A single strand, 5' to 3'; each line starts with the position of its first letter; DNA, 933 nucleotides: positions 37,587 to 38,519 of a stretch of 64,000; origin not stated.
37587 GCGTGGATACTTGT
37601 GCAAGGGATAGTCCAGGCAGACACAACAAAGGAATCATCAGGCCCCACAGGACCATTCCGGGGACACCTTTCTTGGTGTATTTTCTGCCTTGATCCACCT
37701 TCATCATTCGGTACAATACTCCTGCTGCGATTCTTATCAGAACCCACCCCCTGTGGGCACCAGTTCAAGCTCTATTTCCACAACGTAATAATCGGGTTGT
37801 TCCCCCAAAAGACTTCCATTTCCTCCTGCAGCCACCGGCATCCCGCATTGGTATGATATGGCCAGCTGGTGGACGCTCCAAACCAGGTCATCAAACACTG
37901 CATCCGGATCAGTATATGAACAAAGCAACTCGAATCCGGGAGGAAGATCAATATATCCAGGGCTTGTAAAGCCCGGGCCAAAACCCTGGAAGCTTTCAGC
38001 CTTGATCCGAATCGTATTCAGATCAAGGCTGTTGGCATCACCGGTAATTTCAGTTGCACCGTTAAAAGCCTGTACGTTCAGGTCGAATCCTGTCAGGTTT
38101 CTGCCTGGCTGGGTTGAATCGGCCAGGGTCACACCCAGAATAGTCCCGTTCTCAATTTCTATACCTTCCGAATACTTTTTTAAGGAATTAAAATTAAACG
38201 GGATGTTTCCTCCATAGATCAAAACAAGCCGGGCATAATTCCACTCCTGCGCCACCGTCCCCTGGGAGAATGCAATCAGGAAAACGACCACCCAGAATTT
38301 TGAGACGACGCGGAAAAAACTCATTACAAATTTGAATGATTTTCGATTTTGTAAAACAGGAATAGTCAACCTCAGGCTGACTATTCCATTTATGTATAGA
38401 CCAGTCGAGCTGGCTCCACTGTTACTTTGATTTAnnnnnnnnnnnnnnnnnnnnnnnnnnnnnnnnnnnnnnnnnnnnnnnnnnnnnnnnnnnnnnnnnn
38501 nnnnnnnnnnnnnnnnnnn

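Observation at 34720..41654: Candidate chaperone-usher-like surface-fibre locus built from unrecognised families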

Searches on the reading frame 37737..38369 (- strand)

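Call 3: search_protein_families(library=pfam, proteins=[window:37737-38369:-], max_evalue=1)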
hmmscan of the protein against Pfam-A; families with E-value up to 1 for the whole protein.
window:37737-38369:- (210 aa): 1 family
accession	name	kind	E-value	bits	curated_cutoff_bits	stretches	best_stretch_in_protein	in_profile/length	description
PF21693.2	SWT1_3rd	-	0.095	13.3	27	1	13-66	36-87/117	Transcriptional protein SWT1, C-terminal domain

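Call 4: search_protein_families(library=ncbifam, proteins=[window:37737-38369:-], max_evalue=1)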
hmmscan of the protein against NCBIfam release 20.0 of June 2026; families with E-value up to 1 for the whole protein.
window:37737-38369:- (210 aa): 0 families

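Call 94: search_protein_families(library=padloc, proteins=[window:37737-38324:-], max_evalue=0.01)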
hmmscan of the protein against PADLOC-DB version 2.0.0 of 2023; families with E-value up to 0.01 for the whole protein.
window:37737-38324:- (195 aa): 0 families
